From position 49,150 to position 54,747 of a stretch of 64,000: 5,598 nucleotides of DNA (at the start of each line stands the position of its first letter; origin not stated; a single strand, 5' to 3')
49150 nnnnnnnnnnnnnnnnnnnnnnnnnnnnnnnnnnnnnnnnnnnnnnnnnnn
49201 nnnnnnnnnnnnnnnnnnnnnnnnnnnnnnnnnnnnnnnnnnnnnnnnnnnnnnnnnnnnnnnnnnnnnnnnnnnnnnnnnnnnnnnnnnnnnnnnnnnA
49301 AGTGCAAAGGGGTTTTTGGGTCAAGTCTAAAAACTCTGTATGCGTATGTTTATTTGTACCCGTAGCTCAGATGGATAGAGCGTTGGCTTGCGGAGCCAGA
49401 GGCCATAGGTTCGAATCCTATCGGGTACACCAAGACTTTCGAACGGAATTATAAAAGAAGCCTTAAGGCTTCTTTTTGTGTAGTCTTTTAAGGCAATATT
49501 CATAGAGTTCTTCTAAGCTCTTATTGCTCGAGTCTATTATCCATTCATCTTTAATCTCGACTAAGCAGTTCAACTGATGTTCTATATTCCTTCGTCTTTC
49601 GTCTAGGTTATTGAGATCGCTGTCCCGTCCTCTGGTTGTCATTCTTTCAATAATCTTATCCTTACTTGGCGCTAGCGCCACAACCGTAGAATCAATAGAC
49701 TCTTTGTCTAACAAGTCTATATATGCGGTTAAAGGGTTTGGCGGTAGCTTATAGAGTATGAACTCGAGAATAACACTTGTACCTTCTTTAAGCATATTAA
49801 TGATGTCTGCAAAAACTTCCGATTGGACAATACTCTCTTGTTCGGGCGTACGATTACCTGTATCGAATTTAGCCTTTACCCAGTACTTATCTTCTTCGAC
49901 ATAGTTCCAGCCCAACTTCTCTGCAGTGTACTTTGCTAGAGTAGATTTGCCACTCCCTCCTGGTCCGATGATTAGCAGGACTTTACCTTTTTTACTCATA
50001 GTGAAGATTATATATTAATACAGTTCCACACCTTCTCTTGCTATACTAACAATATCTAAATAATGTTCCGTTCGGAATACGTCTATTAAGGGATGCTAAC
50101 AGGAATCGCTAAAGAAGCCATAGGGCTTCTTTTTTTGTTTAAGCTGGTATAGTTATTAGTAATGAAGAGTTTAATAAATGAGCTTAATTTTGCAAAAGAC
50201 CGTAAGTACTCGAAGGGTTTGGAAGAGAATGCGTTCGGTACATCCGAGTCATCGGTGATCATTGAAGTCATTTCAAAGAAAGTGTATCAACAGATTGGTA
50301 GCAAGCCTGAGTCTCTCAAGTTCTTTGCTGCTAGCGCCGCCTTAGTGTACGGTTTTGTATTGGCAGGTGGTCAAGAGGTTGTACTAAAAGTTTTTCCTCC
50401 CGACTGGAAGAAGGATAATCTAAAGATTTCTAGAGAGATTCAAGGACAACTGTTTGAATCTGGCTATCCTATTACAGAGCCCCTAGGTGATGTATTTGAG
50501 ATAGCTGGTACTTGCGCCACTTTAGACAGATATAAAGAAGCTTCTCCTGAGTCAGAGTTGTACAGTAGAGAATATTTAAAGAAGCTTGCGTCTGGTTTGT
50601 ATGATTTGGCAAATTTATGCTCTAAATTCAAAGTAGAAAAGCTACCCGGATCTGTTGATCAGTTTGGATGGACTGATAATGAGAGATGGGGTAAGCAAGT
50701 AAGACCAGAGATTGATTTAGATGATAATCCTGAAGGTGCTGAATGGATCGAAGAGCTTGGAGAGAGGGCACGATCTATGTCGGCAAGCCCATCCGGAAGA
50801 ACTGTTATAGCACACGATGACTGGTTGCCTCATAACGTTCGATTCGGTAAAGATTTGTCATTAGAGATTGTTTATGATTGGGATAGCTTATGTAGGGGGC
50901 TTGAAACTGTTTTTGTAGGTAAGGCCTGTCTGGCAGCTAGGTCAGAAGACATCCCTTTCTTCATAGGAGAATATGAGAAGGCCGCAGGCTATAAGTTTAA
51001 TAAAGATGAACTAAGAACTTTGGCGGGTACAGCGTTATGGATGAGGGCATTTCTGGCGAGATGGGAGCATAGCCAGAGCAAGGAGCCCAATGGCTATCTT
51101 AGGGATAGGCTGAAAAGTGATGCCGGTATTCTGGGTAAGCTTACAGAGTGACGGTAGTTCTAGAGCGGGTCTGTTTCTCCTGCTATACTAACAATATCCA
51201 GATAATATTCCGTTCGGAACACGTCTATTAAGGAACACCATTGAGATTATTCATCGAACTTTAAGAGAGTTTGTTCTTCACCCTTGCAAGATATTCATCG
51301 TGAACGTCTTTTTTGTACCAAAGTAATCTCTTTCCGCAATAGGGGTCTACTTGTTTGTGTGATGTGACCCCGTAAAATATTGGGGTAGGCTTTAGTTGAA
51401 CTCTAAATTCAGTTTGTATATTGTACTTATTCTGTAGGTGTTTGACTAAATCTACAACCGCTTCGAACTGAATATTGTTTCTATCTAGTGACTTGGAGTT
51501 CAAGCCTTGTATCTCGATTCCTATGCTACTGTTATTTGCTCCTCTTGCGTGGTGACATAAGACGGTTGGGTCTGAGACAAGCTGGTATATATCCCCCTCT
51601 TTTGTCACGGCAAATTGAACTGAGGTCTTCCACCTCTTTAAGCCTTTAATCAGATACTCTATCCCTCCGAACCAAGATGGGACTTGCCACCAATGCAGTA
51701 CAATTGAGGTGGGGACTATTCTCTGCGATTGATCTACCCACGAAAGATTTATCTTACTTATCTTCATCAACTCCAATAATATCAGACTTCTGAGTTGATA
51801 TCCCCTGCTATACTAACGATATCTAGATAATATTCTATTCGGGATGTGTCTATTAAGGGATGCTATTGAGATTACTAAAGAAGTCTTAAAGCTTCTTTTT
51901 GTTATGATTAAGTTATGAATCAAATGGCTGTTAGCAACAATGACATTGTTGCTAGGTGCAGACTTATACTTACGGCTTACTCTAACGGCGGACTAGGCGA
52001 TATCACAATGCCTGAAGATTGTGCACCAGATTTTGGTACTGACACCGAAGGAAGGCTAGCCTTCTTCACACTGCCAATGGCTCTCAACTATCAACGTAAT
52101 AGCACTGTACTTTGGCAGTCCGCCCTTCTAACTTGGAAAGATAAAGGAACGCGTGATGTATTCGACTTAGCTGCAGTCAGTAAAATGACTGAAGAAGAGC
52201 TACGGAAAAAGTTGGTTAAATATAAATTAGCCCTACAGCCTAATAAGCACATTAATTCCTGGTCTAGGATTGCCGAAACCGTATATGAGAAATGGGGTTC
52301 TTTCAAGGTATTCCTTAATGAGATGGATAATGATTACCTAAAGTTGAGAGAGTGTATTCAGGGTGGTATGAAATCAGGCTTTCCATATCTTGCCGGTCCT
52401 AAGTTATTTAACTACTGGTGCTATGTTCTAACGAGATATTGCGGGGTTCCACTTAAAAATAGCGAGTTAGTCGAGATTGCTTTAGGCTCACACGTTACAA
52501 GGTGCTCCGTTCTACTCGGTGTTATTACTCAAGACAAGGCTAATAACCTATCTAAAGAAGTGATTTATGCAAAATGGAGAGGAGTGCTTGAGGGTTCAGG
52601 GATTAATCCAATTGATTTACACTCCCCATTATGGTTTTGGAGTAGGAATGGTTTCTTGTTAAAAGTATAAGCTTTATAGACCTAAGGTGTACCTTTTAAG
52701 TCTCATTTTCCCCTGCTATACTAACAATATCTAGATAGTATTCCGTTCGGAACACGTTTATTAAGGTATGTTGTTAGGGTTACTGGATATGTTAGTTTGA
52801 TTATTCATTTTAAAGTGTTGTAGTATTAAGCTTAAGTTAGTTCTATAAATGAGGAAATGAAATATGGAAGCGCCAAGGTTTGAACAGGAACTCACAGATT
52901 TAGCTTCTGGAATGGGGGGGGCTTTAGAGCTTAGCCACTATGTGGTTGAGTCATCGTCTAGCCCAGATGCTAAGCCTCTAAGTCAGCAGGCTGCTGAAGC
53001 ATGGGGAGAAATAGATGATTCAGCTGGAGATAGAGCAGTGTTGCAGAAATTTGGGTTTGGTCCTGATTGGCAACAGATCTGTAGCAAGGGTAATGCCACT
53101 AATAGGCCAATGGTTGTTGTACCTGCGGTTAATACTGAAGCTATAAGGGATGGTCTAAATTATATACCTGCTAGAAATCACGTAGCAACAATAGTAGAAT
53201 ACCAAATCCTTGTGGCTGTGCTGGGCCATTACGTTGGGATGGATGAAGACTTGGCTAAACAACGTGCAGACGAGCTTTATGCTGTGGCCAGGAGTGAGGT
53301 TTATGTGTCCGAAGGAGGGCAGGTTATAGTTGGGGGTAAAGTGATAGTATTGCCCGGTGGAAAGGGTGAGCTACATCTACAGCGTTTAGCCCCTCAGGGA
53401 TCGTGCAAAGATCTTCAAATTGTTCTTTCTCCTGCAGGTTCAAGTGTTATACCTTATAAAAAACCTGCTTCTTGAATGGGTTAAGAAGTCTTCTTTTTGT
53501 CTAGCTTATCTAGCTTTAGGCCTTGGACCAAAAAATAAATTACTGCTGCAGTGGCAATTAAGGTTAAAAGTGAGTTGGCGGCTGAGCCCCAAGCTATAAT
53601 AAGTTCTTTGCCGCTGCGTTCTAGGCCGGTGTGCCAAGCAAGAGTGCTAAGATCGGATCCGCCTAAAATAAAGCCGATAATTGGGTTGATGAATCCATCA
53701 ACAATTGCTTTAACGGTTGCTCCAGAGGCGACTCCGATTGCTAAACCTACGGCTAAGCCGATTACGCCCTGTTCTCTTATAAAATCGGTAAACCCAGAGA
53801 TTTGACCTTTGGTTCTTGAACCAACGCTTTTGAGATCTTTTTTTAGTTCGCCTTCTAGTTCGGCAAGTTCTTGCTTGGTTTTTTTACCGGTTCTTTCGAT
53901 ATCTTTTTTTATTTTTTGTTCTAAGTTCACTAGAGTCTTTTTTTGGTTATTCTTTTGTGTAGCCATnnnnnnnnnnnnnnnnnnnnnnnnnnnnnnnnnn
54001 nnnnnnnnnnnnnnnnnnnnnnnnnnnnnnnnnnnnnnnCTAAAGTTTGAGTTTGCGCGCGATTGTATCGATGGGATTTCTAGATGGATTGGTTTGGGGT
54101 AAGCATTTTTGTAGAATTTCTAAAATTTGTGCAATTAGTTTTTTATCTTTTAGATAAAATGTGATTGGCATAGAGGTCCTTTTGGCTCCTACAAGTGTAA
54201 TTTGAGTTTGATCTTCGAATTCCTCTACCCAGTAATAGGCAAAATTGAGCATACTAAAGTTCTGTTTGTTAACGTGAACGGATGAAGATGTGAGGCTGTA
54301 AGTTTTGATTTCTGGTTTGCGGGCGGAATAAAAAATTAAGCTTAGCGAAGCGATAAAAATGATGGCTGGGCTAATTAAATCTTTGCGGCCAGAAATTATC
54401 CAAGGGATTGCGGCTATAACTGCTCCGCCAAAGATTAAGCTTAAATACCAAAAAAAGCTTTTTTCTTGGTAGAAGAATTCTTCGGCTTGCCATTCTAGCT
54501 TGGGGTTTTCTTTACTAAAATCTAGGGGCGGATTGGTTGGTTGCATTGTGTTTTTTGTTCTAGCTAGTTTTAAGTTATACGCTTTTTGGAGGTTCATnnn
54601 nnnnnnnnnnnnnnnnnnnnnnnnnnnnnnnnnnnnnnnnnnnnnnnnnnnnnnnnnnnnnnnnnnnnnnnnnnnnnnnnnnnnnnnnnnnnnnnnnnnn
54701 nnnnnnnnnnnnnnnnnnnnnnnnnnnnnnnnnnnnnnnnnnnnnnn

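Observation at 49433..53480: tRNA-Arg-adjacent array of unrelated genes punctuated by four copies of an 80-105-bp repeat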

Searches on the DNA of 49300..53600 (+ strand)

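Call 74: search_rna_families(source=window, start=49300, end=53600, threshold=evalue, max_evalue=1)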
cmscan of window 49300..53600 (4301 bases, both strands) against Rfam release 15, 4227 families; matches with E-value up to 1: 3.
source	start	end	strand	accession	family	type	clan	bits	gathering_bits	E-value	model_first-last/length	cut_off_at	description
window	49356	49429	+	RF00005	tRNA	Gene; tRNA;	CL00001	69.6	29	2.7e-14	1-71/71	no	tRNA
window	52561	52619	+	RF03154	twister-P3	Gene; ribozyme;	CL00120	26.2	39.9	0.03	1-73/73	no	type-P3 twister ribozyme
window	49356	49430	-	RF04354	Plastid-ycf2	Cis-reg;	-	25.1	65.7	0.052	1-75/75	no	Plastid-ycf2 5UTR RNA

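Call 84: search_dna_similar(query=window:51797-51915:+, collection=phages, mode=distant, max_evalue=0.01)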
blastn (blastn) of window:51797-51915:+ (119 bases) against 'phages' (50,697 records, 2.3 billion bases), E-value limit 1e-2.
No match.

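Call 85: search_dna_similar(query=window:51797-51915:+, collection=plasmids, mode=distant, max_evalue=0.01)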
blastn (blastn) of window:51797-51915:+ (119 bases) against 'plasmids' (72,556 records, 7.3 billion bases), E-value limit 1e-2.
No match.

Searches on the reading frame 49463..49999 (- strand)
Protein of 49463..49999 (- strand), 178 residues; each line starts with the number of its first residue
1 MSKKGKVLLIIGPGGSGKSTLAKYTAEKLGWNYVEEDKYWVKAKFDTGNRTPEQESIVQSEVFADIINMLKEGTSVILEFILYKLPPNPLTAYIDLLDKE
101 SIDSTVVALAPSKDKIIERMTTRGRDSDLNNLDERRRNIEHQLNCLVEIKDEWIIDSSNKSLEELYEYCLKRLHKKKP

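Call 9: search_protein_families(library=pfam, proteins=[window:49463-49999:-], max_evalue=0.01)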
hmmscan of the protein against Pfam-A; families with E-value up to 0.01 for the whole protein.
window:49463-49999:- (178 aa): 19 families
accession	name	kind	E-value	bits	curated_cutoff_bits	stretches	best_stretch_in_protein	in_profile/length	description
PF13671.12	AAA_33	-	2.1e-08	35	27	1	7-128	1-123/143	AAA domain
PF02224.24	Cytidylate_kin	-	3.2e-07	30.7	26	1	10-37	3-30/211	Cytidylate kinase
PF13238.12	AAA_18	-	6.1e-06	27.2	29.4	1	9-128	2-116/128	AAA domain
PF01202.28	SKI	-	7.7e-05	23.3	22.1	1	15-42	2-29/159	Shikimate kinase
PF13207.12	AAA_17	-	0.00037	21.2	27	1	12-128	2-130/136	AAA domain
PF00005.33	ABC_tran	-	0.00042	21.4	25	1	3-29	9-35/137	ABC transporter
PF00004.35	AAA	-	0.00076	20.4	21.2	1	8-36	1-29/131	ATPase family associated with various cellular activities (AAA)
PF25199.1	nSTAND_NTPase5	-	0.001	19.4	34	1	3-47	39-82/145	Novel STAND NTPase 5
PF13521.12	AAA_28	-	0.0012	19.5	27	1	9-53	3-49/164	AAA domain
PF03215.21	Rad17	-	0.0017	18.8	23.8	1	3-36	43-76/186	Rad17 P-loop domain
PF13173.12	AAA_14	-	0.0018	18.7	27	0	5-43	2-44/129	AAA domain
PF13191.12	AAA_16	-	0.0019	19.2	32.6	1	5-48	24-63/167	AAA ATPase domain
PF01712.25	dNK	-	0.0022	18.2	27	0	10-37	3-30/203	Deoxynucleoside kinase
PF06414.18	Zeta_toxin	-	0.0036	17.2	22.3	1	4-39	15-52/199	Zeta toxin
PF07728.20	AAA_5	-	0.0037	17.7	22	1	8-34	2-29/139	AAA domain (dynein-related subfamily)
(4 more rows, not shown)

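Call 92: search_protein_families(library=padloc, proteins=[window:49463-49999:-], max_evalue=0.001)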
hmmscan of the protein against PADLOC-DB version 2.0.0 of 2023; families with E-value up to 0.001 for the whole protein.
window:49463-49999:- (178 aa): 3 families
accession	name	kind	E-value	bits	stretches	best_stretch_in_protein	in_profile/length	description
PDLC04140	mad8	-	9.8e-06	23.3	1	3-166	25-111/314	mads_8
PDLC02911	VakA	-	3.5e-05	22.4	1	12-175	9-161/163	-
PDLC04135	mad3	-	0.00074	17.2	0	5-33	22-50/374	mads_3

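Call 104: search_solved_structures(query=window:49463-49999:-, max_evalue=0.01)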
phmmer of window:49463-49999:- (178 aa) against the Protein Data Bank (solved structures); distinct sequences matched with E-value up to 0.01: 17.
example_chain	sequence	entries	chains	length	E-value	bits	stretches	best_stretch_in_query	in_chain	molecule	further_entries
4cvn_A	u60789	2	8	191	0.00026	24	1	5-129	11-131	PUTATIVE ADENYLATE KINASE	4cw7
4xrp_A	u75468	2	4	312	0.00033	23.7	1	6-80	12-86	Pnkp1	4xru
6c2u_A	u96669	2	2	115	0.00033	23.7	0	5-25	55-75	phosphate-loop protein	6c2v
3j15_B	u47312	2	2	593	0.00065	22.7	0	3-41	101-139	ABC transporter ATP-binding protein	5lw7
2fem_A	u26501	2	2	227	0.00071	22.6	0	6-36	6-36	Cytidylate kinase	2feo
3bk7_A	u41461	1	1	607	0.00072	22.5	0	3-41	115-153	ABC transporter ATP-binding protein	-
1p4s_A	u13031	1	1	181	0.0009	22.2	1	8-141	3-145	Adenylate kinase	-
2cdn_A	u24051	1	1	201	0.00094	22.2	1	8-141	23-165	ADENYLATE KINASE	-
4e22_A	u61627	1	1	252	0.001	22.1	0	6-37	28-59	Cytidylate kinase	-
1kdo_A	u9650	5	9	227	0.0012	21.9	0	6-36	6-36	CYTIDYLATE KINASE | PROTEIN (CYTIDINE MONOPHOSPHATE KINASE)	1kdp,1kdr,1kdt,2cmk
5yv5_A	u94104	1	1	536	0.0012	21.9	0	3-40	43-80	ATPase RIL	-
1cke_A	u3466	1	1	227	0.0013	21.7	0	6-36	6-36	PROTEIN (CYTIDINE MONOPHOSPHATE KINASE)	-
1yqt_A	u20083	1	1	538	0.0016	21.4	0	3-40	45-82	RNase l inhibitor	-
9fqr_Xf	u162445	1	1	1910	0.0044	20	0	9-59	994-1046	Cilia- and flagella-associated protein 276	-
4loa_A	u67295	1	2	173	0.0047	19.9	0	6-46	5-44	De-novo design amidase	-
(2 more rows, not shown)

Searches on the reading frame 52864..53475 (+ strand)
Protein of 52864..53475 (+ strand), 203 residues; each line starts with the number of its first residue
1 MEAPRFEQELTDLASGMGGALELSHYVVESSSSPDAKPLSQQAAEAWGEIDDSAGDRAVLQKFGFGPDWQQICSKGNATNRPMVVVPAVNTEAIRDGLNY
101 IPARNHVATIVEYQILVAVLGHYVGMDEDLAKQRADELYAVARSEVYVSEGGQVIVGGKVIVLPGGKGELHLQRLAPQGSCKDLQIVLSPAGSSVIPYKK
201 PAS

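Call 9: search_protein_families(library=pfam, proteins=[window:52864-53475:+], max_evalue=0.01)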
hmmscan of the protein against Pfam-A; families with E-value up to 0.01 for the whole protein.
window:52864-53475:+ (203 aa): 0 families

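Call 70: search_protein_families(library=ncbifam, proteins=[window:52864-53475:+], max_evalue=0.01)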
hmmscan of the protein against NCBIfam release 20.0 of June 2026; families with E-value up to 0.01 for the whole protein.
window:52864-53475:+ (203 aa): 0 families

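Call 92: search_protein_families(library=padloc, proteins=[window:52864-53475:+], max_evalue=0.001)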
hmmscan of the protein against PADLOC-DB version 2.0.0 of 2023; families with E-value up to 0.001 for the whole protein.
window:52864-53475:+ (203 aa): 0 families

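Call 98: find_homologous_proteins(query=window:52864-53475:+, max_evalue=0.001)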
Query window:52864-53475:+ (203 aa): 1 proteins with E <= 0.001 among 245 candidates.
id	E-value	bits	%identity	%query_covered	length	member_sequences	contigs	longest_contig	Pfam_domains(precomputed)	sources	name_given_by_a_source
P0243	8.9e-129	445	100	100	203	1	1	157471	-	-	-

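Call 108: search_protein_representatives(protein=window:52864-53475:+)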
Query: 203 residues. Proteins with E-value up to 0.001 (for the whole library): 5; up to 1e-10: 2; up to 1e-30: 1. The best 5 are listed.
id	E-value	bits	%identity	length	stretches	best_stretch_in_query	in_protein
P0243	2.8e-129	444.8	100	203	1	1-203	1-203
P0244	2.3e-13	66.6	33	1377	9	146-183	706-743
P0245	3.0e-10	56.4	35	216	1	34-196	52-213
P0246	2.5e-04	37.1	38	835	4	86-138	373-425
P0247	1.0e-03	35.1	38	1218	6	98-140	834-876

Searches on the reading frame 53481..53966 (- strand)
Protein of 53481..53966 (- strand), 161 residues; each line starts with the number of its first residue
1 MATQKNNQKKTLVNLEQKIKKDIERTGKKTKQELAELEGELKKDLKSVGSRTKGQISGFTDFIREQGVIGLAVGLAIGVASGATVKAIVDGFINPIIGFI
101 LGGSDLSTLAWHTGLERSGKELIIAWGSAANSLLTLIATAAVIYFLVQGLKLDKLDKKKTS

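Call 9: search_protein_families(library=pfam, proteins=[window:53481-53966:-], max_evalue=0.01)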
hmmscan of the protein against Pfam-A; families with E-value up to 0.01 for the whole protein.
window:53481-53966:- (161 aa): 2 families
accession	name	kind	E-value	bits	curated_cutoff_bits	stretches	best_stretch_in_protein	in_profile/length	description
PF01741.23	MscL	-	1.2e-17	64.8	27.4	1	56-156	2-97/123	Large-conductance mechanosensitive channel, MscL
PF04837.17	MbeB_N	-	0.0011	19.7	22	1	15-54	11-50/52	MbeB-like, N-term conserved region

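Call 15: find_encoding_contigs(protein=window:53481-53966:-, flank=10000, max_places=10)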
Protein window:53481-53966:- (161 aa): 1 contig read that carries it; 1 place shown.
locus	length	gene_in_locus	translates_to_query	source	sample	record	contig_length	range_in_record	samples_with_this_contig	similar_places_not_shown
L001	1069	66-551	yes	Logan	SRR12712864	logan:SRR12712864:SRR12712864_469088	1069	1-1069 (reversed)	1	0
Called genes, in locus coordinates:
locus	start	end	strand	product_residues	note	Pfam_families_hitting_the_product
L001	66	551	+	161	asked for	PF01741:MscL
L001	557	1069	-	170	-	?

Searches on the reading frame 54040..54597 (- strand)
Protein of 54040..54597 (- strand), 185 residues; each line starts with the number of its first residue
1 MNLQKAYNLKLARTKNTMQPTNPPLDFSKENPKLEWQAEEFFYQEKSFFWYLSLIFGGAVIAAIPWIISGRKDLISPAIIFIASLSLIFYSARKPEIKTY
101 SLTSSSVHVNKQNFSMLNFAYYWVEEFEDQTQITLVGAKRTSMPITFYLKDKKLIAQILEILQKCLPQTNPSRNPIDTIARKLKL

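Call 9: search_protein_families(library=pfam, proteins=[window:54040-54597:-], max_evalue=0.01)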
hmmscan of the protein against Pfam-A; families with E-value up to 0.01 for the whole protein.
window:54040-54597:- (185 aa): 0 families

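Call 40: find_related_loci(query=A2, collection=metagenome_contigs, flank=10000)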
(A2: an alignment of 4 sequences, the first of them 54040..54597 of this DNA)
Query A2 (185 aa) in metagenome_contigs; peptide patterns used: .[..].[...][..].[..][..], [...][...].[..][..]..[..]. (x = any residue, [..] = any of these).
286 stretches matched a pattern; 2 encode a relative of the query (tblastn E <= 1e-3); 2 distinct loci.
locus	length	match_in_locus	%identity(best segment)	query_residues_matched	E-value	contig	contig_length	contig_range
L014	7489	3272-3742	46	28-184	9e-52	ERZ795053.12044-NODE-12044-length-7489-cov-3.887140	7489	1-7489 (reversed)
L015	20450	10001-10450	54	34-183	1e-51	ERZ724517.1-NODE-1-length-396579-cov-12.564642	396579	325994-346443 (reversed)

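Call 50: search_protein_families(library=pfam, proteins=[L014:5984-6889:-, L014:5384-5881:-, L014:4156-5205:+, L014:3745-4041:-], max_evalue=0.01)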
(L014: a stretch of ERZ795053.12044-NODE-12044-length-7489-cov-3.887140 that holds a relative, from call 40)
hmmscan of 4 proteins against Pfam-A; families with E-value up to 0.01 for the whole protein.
L014:5984-6889:- (301 aa): 5 families
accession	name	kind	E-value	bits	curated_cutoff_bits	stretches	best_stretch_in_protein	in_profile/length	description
PF00583.31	Acetyltransf_1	-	1.3e-14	54.9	20.7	2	29-97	19-95/116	Acetyltransferase (GNAT) family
PF13508.13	Acetyltransf_7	-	2e-13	50.9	27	2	41-94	2-61/84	Acetyltransferase (GNAT) domain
PF13673.13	Acetyltransf_10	-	4.2e-10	40.1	23.6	1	33-94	22-84/128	Acetyltransferase (GNAT) domain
PF13527.13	Acetyltransf_9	-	1.2e-06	29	25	1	53-96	64-107/127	Acetyltransferase (GNAT) domain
PF08445.16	FR47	-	1.2e-06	28.9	22.1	0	55-96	15-56/86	FR47-like protein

L014:5384-5881:- (165 aa): 0 families

L014:4156-5205:+ (349 aa): 2 families
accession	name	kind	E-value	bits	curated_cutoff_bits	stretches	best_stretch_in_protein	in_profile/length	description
PF22560.2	GMT-wHTH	-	0.0016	19.3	27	0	284-347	13-80/82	GMT-like wHTH domain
PF00156.33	Pribosyltran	-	0.007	16.1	26.3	0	109-133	79-100/158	Phosphoribosyl transferase domain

L014:3745-4041:- (98 aa): 0 families

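Call 92: search_protein_families(library=padloc, proteins=[L014:5384-5881:-, L014:4156-5205:+], max_evalue=0.001)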
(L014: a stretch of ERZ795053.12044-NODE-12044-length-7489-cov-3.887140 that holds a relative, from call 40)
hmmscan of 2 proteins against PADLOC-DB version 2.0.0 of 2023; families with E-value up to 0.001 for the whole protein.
L014:5384-5881:- (165 aa): 0 families

L014:4156-5205:+ (349 aa): 0 families
